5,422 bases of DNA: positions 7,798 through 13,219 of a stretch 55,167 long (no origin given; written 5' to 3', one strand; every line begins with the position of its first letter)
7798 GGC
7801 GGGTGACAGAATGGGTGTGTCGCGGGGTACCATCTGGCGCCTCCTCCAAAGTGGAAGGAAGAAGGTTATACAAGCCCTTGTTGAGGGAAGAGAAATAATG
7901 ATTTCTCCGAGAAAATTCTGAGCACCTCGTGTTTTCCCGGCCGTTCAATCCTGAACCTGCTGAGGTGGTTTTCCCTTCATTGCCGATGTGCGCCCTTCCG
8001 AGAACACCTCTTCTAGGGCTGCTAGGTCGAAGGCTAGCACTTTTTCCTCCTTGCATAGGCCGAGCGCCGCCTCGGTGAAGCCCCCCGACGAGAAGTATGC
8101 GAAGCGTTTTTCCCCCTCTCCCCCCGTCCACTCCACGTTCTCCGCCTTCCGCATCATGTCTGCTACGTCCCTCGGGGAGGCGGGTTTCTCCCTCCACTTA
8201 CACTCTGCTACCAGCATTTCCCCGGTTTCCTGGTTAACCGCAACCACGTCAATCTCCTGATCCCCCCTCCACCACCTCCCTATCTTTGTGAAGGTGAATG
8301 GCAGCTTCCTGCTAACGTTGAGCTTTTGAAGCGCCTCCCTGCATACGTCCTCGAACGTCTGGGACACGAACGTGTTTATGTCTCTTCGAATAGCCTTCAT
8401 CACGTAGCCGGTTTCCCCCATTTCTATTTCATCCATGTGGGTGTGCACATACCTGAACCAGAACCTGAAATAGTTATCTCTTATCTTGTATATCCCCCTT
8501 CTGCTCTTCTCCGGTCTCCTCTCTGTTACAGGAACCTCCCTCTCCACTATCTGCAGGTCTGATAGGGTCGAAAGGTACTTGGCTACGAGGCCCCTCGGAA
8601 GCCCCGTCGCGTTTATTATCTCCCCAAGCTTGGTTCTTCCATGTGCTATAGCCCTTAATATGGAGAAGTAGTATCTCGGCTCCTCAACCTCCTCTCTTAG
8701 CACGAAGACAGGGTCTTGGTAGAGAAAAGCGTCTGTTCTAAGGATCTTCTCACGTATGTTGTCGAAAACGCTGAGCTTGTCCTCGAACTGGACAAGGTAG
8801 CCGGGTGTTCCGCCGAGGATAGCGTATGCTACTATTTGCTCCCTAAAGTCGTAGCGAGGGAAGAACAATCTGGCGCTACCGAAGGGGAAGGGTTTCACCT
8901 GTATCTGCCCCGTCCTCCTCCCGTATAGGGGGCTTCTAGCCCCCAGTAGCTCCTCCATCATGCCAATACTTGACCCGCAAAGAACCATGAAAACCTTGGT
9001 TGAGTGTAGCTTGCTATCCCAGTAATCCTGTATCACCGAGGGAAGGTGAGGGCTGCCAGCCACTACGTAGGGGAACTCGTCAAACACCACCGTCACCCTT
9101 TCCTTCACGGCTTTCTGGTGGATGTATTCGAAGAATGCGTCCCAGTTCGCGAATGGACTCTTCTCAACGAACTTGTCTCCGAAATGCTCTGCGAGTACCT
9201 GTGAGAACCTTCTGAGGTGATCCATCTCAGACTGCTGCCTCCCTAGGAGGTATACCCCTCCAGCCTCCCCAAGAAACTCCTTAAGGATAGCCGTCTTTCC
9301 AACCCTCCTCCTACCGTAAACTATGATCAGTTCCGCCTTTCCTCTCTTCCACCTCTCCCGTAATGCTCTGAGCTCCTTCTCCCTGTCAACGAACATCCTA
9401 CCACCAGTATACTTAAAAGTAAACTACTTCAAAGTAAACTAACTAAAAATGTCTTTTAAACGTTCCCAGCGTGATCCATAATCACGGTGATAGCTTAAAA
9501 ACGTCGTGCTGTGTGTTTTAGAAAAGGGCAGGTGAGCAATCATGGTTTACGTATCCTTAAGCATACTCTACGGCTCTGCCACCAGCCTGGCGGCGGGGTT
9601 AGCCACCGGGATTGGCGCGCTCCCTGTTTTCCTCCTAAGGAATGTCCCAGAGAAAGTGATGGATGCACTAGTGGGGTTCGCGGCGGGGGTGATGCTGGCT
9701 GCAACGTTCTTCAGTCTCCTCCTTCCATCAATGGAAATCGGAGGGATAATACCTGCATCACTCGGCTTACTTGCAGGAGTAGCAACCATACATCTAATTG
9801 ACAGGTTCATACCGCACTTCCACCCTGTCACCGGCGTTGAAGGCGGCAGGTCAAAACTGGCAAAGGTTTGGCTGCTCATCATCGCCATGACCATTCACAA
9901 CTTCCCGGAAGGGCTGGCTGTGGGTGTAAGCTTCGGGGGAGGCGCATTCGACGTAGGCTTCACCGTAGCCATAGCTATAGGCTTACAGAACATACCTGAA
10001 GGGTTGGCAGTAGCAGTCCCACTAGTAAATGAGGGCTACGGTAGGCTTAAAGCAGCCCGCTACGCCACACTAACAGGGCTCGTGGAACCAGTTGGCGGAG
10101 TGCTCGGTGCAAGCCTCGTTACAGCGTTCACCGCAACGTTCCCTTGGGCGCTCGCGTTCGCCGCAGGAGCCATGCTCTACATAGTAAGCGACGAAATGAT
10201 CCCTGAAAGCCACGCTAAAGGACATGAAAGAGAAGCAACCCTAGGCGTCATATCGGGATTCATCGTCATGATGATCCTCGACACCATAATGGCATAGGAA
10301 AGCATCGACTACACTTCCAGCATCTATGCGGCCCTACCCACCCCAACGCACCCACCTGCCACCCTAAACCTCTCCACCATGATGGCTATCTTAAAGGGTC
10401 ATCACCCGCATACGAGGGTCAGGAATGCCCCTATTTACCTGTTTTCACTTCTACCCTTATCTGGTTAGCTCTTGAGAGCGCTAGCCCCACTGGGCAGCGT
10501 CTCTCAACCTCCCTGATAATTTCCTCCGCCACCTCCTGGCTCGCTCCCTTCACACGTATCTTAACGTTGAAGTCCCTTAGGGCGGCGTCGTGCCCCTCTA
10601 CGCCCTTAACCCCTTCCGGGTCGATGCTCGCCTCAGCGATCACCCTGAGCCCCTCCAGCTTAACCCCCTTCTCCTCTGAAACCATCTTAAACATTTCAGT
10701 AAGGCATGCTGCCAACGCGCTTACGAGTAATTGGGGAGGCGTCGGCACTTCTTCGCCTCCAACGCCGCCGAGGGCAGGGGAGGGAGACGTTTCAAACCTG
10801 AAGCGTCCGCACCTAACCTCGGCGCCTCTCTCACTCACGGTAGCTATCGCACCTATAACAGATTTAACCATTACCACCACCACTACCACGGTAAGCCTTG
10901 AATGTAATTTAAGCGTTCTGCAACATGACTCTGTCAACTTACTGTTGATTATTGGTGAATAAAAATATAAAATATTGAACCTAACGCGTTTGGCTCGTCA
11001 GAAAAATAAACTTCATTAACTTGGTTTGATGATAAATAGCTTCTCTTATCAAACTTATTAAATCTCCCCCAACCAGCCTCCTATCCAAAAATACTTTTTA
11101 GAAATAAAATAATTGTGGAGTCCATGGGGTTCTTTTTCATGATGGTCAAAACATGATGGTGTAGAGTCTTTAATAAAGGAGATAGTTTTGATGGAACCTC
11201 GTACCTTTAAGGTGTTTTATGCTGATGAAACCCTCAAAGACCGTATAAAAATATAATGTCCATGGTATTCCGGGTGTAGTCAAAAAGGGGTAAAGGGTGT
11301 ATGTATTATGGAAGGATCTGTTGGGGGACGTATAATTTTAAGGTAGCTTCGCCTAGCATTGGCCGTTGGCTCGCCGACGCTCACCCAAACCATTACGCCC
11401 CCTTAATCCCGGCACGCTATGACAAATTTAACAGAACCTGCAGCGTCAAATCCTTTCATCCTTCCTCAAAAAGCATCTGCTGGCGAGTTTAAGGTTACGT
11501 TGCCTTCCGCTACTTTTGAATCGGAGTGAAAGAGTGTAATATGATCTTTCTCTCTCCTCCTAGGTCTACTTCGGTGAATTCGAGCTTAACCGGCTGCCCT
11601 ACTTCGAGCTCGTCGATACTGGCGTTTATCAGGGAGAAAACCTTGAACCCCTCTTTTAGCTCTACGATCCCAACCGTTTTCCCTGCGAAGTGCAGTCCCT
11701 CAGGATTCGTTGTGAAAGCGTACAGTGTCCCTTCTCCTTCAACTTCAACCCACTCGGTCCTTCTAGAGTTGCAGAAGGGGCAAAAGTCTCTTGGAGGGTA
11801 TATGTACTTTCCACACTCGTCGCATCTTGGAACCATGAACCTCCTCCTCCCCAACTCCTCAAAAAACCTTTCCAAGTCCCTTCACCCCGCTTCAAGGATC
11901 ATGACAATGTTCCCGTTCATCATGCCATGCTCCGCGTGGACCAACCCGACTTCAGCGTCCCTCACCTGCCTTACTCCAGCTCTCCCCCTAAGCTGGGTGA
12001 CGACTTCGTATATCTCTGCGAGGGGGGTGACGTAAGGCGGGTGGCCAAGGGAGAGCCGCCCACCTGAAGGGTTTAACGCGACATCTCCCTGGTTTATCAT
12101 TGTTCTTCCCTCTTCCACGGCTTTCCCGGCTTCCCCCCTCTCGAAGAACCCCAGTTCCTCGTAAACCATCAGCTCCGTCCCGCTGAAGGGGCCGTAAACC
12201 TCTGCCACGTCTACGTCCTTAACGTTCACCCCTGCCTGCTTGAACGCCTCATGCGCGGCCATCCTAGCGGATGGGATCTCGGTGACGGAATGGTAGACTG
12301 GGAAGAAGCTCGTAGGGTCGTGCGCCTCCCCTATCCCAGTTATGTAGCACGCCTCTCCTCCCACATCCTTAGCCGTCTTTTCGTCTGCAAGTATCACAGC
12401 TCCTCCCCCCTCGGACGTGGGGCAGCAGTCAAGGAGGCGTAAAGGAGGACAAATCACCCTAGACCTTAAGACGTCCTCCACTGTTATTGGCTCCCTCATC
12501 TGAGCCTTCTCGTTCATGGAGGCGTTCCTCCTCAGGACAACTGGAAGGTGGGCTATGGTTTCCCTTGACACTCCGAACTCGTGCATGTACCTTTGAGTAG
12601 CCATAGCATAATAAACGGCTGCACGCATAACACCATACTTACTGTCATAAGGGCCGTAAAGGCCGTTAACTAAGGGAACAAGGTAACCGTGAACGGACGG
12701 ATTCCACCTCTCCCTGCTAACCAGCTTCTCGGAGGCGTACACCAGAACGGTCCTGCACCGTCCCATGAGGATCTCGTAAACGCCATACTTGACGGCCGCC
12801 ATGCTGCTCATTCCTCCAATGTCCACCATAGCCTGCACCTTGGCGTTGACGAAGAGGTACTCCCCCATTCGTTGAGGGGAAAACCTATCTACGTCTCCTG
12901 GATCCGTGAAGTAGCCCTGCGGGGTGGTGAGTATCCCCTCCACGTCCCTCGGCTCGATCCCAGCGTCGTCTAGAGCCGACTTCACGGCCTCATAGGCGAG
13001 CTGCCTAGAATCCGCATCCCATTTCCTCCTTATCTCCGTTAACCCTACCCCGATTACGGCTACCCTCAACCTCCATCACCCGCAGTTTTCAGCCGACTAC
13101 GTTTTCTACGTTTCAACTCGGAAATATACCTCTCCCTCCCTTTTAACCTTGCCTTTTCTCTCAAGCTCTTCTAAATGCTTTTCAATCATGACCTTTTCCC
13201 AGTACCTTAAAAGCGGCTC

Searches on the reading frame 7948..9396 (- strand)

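Call 65: search_protein_families(library=pfam, proteins=[window:7948-9396:-], max_evalue=0.00001)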
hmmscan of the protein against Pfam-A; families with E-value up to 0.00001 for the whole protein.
window:7948-9396:- (483 aa): 5 families
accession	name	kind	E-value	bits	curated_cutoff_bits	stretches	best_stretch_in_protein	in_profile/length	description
PF01637.24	ATPase_2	-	3.5e-34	119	33.2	1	2-204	1-225/225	ATPase domain predominantly from Archaea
PF03008.20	DUF234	-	8.5e-32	110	22.5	1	313-403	1-91/100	Archaea bacterial proteins of unknown function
PF13173.12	AAA_14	-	2.7e-07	31.1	27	1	22-172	3-125/129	AAA domain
PF09339.16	HTH_IclR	-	2.2e-06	27.8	22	1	244-287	6-51/52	IclR helix-turn-helix domain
PF13191.12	AAA_16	-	7.8e-06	26.9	32.6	0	2-92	2-101/167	AAA ATPase domain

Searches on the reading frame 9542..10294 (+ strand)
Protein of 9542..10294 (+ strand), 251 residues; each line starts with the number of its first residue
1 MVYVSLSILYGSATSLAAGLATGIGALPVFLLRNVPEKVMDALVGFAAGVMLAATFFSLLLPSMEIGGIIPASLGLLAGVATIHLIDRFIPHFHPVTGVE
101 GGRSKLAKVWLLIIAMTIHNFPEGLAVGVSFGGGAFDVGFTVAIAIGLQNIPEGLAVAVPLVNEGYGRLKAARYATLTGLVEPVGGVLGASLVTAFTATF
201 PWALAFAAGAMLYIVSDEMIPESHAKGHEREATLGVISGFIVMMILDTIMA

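Call 65: search_protein_families(library=pfam, proteins=[window:9542-10294:+], max_evalue=0.00001)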
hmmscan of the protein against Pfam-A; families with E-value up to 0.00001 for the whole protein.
window:9542-10294:+ (251 aa): 1 family
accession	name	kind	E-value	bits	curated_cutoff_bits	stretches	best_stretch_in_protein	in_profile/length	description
PF02535.28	Zip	-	2.5e-31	109.5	35.1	1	106-246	176-322/323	ZIP Zinc transporter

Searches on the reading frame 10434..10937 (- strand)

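Call 65: search_protein_families(library=pfam, proteins=[window:10434-10937:-], max_evalue=0.00001)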
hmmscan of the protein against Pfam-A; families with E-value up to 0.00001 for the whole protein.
window:10434-10937:- (168 aa): 1 family
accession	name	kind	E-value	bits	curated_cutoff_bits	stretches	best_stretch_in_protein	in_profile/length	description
PF02566.24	OsmC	-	4e-19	69.3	27.5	1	61-162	2-99/100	OsmC-like protein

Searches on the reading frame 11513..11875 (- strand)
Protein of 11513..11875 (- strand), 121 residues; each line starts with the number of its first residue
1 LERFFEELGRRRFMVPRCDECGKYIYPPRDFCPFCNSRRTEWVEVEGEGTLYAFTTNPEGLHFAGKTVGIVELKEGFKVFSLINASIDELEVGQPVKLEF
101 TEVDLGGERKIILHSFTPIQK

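Call 65: search_protein_families(library=pfam, proteins=[window:11513-11875:-], max_evalue=0.00001)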
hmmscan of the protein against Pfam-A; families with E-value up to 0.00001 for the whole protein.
window:11513-11875:- (121 aa): 2 families
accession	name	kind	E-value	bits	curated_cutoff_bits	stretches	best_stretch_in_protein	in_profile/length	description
PF12172.15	zf-ChsH2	-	2.1e-10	40.7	23.2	1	6-39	2-35/37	ChsH2, rubredoxin-like zinc ribbon domain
PF01796.24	OB_ChsH2_C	-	4.6e-10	39.7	27.1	1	42-100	1-64/65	ChsH2, C-terminal OB-fold domain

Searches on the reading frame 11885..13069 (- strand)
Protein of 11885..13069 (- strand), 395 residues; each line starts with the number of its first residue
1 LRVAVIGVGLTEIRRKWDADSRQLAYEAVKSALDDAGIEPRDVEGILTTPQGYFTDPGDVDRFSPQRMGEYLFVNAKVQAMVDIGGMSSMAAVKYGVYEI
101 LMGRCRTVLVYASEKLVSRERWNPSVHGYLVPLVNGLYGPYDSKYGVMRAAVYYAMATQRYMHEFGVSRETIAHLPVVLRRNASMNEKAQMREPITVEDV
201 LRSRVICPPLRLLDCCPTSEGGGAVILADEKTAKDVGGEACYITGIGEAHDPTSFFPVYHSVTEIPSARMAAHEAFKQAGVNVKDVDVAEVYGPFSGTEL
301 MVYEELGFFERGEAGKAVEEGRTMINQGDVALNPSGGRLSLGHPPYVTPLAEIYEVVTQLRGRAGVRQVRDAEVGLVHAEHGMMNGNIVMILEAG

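Call 65: search_protein_families(library=pfam, proteins=[window:11885-13069:-], max_evalue=0.00001)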
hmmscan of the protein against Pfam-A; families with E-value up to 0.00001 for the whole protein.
window:11885-13069:- (395 aa): 3 families
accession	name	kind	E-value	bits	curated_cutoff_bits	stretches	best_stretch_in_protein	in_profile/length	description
PF22691.2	Thiolase_C_1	-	1.5e-40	138.6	28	1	261-393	14-143/144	Thiolase C-terminal domain-like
PF02803.24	Thiolase_C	-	8.8e-08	32.3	27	1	270-361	26-98/123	Thiolase, C-terminal domain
PF00108.29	Thiolase_N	-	1.7e-07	31.3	26.4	1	5-230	3-259/260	Thiolase, N-terminal domain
